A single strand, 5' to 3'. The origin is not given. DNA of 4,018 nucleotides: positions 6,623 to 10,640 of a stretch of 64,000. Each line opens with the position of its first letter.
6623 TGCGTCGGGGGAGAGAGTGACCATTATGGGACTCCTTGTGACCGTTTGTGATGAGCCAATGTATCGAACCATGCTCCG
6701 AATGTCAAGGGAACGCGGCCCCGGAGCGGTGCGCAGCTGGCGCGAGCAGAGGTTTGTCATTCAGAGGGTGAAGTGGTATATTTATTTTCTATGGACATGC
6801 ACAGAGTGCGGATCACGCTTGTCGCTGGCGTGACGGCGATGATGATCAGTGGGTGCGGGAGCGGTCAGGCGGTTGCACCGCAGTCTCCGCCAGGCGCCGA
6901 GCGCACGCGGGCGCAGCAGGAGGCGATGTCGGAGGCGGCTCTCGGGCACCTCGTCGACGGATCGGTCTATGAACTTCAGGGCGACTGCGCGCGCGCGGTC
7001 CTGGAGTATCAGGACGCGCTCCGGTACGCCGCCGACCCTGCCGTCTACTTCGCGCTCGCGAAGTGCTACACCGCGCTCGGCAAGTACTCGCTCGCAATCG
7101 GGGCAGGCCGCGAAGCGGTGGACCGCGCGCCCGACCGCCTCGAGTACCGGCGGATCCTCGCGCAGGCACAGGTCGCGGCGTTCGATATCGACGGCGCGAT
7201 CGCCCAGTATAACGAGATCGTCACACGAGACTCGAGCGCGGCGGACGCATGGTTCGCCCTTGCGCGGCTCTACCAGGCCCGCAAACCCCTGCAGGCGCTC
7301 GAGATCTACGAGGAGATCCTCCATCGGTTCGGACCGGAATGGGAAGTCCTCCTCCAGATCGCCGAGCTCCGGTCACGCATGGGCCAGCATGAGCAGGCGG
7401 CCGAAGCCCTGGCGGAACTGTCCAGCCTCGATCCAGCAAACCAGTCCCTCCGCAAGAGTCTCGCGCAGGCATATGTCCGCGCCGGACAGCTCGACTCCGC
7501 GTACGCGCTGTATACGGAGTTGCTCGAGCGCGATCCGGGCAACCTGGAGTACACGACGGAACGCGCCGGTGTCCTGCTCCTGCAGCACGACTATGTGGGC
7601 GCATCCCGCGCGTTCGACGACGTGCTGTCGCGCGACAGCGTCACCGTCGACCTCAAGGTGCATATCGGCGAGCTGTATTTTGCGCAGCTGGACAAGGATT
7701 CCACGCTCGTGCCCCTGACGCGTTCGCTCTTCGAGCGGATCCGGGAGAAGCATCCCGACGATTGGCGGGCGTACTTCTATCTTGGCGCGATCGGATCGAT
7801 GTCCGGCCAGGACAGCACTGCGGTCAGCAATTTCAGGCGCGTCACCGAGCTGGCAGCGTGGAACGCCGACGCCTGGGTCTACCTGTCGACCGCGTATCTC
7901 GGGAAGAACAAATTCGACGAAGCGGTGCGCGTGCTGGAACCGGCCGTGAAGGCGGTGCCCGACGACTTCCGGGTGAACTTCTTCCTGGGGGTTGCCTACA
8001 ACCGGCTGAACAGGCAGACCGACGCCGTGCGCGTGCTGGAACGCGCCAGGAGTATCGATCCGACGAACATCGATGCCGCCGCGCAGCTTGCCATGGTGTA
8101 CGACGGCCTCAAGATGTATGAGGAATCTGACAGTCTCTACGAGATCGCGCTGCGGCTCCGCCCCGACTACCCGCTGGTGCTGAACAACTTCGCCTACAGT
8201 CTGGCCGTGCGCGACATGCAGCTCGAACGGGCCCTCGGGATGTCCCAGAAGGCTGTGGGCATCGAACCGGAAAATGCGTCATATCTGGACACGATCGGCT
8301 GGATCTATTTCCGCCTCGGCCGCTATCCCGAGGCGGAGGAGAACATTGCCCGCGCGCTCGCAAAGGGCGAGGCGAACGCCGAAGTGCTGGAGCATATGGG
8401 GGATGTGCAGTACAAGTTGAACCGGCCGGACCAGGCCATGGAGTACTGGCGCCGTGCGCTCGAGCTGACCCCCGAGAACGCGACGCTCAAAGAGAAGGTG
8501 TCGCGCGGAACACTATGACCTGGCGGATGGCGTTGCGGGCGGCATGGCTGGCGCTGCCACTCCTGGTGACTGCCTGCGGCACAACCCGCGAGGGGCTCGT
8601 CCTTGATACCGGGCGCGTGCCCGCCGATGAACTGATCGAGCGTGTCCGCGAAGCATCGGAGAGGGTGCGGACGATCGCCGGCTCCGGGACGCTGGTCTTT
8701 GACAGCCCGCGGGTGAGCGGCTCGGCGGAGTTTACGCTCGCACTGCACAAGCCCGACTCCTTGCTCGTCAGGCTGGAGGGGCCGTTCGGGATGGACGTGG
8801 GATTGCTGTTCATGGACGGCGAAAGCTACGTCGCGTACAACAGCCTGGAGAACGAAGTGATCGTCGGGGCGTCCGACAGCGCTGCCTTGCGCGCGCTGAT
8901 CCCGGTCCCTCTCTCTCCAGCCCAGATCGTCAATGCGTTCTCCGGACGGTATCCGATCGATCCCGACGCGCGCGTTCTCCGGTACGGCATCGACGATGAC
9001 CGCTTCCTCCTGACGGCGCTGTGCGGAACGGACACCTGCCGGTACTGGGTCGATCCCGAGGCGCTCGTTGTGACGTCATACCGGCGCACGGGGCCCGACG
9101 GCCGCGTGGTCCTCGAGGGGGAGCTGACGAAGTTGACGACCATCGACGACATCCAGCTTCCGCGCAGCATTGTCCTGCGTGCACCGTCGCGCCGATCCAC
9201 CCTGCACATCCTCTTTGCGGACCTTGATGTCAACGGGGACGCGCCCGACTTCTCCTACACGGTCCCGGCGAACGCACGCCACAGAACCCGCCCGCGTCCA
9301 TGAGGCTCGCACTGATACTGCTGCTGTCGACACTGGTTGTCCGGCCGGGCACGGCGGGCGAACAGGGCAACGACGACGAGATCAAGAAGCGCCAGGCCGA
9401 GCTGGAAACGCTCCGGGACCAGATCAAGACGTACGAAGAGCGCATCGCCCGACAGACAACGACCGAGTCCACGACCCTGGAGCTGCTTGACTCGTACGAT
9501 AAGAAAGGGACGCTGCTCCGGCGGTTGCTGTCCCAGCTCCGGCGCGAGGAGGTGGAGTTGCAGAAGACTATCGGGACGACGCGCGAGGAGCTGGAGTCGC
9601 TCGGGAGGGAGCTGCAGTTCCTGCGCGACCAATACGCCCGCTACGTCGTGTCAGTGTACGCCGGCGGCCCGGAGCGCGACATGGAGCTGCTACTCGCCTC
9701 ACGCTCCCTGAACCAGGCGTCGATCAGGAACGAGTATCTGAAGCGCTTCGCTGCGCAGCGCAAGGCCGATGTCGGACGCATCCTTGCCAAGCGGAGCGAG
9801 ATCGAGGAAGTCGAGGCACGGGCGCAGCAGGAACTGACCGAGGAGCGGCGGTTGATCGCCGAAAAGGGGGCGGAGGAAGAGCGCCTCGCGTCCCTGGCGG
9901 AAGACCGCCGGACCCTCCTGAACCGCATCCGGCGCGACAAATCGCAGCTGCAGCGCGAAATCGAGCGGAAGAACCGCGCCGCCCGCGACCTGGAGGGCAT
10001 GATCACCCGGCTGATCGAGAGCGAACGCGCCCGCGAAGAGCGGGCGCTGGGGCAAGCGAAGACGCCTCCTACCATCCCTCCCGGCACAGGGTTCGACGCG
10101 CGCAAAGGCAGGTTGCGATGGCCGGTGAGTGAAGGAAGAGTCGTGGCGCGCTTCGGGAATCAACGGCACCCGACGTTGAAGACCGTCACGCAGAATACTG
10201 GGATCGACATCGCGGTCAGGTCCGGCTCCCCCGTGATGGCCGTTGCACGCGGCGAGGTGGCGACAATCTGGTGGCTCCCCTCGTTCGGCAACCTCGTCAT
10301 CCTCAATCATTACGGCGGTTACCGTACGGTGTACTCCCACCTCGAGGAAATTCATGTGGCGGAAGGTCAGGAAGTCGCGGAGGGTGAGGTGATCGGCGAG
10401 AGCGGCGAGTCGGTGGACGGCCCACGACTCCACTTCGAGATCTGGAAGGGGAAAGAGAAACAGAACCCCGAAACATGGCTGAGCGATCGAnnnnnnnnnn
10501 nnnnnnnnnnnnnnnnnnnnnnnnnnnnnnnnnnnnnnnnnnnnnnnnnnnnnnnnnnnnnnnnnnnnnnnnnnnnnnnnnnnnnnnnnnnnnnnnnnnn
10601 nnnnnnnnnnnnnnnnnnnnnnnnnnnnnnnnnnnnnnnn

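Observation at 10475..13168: CHASE2-sensor σ54 enhancer-binding protein fused to the TPR–DUF4292–M23 envelope cluster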

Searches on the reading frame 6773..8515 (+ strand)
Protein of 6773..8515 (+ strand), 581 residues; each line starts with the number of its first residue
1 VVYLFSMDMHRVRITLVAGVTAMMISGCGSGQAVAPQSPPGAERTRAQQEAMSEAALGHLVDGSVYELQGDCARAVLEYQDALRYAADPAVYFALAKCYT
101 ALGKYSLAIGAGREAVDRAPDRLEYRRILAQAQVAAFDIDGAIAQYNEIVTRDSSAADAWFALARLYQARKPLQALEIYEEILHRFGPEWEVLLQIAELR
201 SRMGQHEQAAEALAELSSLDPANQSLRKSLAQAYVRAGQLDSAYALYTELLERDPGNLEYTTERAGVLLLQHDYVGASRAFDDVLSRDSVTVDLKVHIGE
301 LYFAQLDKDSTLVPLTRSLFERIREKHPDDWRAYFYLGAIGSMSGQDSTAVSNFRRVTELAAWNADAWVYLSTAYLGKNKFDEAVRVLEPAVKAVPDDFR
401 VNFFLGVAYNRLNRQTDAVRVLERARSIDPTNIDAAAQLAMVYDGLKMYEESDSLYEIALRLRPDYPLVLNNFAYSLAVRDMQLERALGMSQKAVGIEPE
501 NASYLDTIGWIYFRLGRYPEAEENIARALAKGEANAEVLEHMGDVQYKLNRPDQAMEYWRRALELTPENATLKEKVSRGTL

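Call 4: search_protein_families(library=pfam, proteins=[window:6773-8515:+], max_evalue=0.01)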
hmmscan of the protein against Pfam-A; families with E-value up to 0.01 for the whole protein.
window:6773-8515:+ (581 aa): 31 families (the best 25 are shown)
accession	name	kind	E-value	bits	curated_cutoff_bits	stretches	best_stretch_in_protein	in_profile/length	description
PF13432.12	TPR_16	-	1.2e-39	134.8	32.7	5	373-432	5-64/65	Tetratricopeptide repeat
PF07719.23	TPR_2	-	7.2e-39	129.1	27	4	536-569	1-34/34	Tetratricopeptide repeat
PF13428.12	TPR_14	-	1.7e-38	127.5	23.5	5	227-265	4-42/44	Tetratricopeptide repeat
PF14559.12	TPR_19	-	5e-38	129.7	25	5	203-260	4-61/68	Tetratricopeptide repeat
PF13181.12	TPR_8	-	1.9e-29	99.7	25.7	1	536-569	1-34/34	Tetratricopeptide repeat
PF13431.12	TPR_17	-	1.2e-27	94.2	24.4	0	320-350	2-32/34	Tetratricopeptide repeat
PF00515.34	TPR_1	-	2.4e-26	90.9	27.8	1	536-569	1-34/34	Tetratricopeptide repeat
PF13424.12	TPR_12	-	8e-24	84.1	30.1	1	484-530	26-73/77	Tetratricopeptide repeat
PF13174.12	TPR_6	-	1.5e-23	82.2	26.3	0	191-221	1-31/33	Tetratricopeptide repeat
PF13414.12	TPR_11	-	1.3e-22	79.6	26.8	1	543-571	1-29/42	TPR repeat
PF23914.1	TPR_CcmH_CycH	-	1e-21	77.9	42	4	199-285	59-148/158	Cytochrome c-type biogenesis protein H TPR domain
PF13176.12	TPR_7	-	5.2e-17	60.9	27.9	0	229-258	4-35/36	Tetratricopeptide repeat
PF12895.13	ANAPC3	-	3.2e-16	59.8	27.2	0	88-146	22-79/82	Anaphase-promoting complex, cyclosome, subunit 3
PF13429.12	TPR_15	-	1.3e-10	41.7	26.2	1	484-568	162-246/280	Tetratricopeptide repeat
PF13371.12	TPR_9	-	2.1e-09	37.7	35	0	478-536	5-63/73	Tetratricopeptide repeat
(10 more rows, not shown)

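Call 6: search_protein_families(library=ncbifam, proteins=[window:6773-8515:+], max_evalue=0.001)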
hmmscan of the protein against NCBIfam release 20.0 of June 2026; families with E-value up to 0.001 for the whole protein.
window:6773-8515:+ (581 aa): 29 families (the best 25 are shown)
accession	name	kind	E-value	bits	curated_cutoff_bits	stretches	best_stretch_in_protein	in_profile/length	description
TIGR02917.1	PEP_TPR_lipo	equivalog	9e-53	179.4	312.2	3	157-557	499-892/899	XrtA/PEP-CTERM system TPR-repeat protein PrsT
NF040959.1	MamA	equivalog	5.9e-42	143.4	200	3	319-452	59-192/204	magnetosome protein MamA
TIGR02521.1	type_IV_pilW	equivalog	1.4e-27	96.7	154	3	405-495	37-126/234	type IV pilus biogenesis/stability protein PilW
TIGR02552.1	LcrH_SycD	equivalog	2.5e-23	82.3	104.8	0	483-576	33-129/136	SycD/LcrH family type III secretion system chaperone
NF033920.0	C39_PA2778_fam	equivalog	5.2e-19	68.7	150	2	158-249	158-249/255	PA2778 family cysteine peptidase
NF052415.1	T3SS_chap_SctY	equivalog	2.1e-18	66.7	70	1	191-272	7-91/106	type III secretion apparatus assembly chaperone SctY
NF047371.1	FlcA_CTERM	equivalog_domain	3.6e-17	62.1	300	2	231-427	162-375/646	periplasmic flagellar collar protein FlcA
TIGR03939.1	PGA_TPR_OMP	equivalog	7.7e-15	54.2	366.65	1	199-287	404-492/800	poly-beta-1,6 N-acetyl-D-glucosamine export porin PgaA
TIGR00990.1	3a0801s09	subfamily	4.9e-13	48.6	757.25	1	335-498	335-497/615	mitochondrial import receptor subunit TOM70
NF052312.1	T9SS_PorW_SprE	equivalog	2.6e-12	46.2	250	0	94-285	146-355/716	type IX secretion system periplasmic lipoprotein PorW/SprE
TIGR00540.1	TPR_hemY_coli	hypoth_equivalog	1.3e-11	43.9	142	0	382-457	309-383/385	heme biosynthesis-associated TPR protein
NF033758.1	gliding_GltE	equivalog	1.5e-11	43.9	225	1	401-567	88-253/411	adventurous gliding motility TPR repeat lipoprotein GltE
NF047558.1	TPR_END_plus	domain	3.5e-11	42.9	32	0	548-569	11-32/56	TPR end-of-group domain-containing protein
NF008755.0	PRK11788.1-3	equivalog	1.1e-10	41.4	430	0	205-275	51-119/388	lipopolysaccharide assembly protein LapB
NF033762.1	social_mot_Tgl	equivalog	1.1e-10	41.3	225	0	401-474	33-107/252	social motility TPR repeat lipoprotein Tgl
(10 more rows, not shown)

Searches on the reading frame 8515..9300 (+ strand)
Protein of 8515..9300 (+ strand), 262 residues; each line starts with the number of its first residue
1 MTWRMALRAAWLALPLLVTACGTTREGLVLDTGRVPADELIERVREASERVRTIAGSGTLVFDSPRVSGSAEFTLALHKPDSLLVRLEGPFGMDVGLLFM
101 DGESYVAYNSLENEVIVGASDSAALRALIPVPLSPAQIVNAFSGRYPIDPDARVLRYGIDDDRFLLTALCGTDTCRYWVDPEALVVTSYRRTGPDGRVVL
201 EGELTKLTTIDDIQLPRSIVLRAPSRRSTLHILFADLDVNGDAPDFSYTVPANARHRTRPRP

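Call 4: search_protein_families(library=pfam, proteins=[window:8515-9300:+], max_evalue=0.01)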
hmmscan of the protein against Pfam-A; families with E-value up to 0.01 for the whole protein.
window:8515-9300:+ (262 aa): 1 family
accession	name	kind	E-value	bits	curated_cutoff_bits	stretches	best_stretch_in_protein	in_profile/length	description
PF14125.13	DUF4292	-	5.2e-11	43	23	1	50-255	3-207/209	Domain of unknown function (DUF4292)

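Call 6: search_protein_families(library=ncbifam, proteins=[window:8515-9300:+], max_evalue=0.001)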
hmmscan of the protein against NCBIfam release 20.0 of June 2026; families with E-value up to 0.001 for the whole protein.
window:8515-9300:+ (262 aa): 1 family
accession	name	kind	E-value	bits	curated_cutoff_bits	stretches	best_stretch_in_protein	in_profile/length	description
NF053559.1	LolB1_Flavo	equivalog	5.7e-06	26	50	1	12-248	4-242/244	lipoprotein insertase outer membrane protein LolB1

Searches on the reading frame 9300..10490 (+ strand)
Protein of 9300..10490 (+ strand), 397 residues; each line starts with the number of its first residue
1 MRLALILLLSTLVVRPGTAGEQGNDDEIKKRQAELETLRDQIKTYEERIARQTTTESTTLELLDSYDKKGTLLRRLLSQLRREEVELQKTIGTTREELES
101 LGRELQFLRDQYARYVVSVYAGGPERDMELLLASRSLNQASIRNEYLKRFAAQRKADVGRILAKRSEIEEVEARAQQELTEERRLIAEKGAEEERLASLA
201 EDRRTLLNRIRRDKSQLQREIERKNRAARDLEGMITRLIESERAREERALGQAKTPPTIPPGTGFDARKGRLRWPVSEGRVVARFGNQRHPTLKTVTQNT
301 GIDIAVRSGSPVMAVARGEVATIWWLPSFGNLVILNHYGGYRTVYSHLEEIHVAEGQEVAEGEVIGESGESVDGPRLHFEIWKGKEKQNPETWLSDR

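Call 4: search_protein_families(library=pfam, proteins=[window:9300-10490:+], max_evalue=0.01)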
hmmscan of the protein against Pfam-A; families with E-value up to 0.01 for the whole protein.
window:9300-10490:+ (397 aa): 1 family
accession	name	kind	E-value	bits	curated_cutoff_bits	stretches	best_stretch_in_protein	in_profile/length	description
PF01551.29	Peptidase_M23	-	4.9e-28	97.6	28.7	1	298-390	2-96/96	Peptidase family M23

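Call 6: search_protein_families(library=ncbifam, proteins=[window:9300-10490:+], max_evalue=0.001)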
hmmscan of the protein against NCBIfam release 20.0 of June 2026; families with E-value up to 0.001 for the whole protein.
window:9300-10490:+ (397 aa): 14 families
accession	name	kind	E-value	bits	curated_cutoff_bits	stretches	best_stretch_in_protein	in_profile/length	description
NF050804.1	CellDivDipMCaul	equivalog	1.3e-20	73.7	900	1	267-381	502-613/634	cell division endopeptidase DipM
NF008652.0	PRK11649.1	equivalog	5.5e-19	68.2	341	1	265-392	277-408/439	murein DD-endopeptidase MepM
NF041208.1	celldiv_DipM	equivalog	8.8e-18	64.7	740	1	270-394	296-417/419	cell division endopeptidase DipM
NF053825.1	PdgNdpepShyA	equivalog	1.7e-17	63.3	700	1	273-383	268-382/425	peptidoglycan DD-endopeptidase ShyA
NF040883.1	amid_act_ActS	equivalog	1.5e-15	57.1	375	1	267-382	112-221/242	amidase activator ActS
NF053738.1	S2SprSpoIIQBc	equivalog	2.2e-15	56.9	250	1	295-395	118-224/232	stage II sporulation protein SpoIIQ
NF008644.1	PRK11637.1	equivalog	3.5e-15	55.9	270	1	32-394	3-383/385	murein hydrolase activator EnvC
NF052530.1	Heli_ShapePgp3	exception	1.3e-14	54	300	1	280-390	148-260/270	peptidoglycan metallopeptidase Pgp3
NF052336.1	PdgHdaseHSB100310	equivalog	1.8e-14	53.9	500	1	266-387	29-147/316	peptidoglycan hydrolase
NF008123.1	PRK10871.1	equivalog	6.4e-14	52.1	311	1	270-397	244-365/365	murein hydrolase activator NlpD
NF053824.1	PdgNdpepShyC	equivalog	4.1e-13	49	700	1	266-392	262-391/429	peptidoglycan DD-endopeptidase ShyC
NF047755.1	LIC_10271_M23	exception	1e-11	45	180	1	297-391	115-206/207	LIC_10271 family cell wall hydrolase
NF052529.1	PG_M23_Pgp6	exception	5.8e-10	38.4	600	1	273-395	305-433/452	peptidoglycan metallopeptidase Pgp6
NF047657.1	CellWlHdaseLepto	equivalog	2.1e-07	30.7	400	1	257-390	91-216/221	hypothetical protein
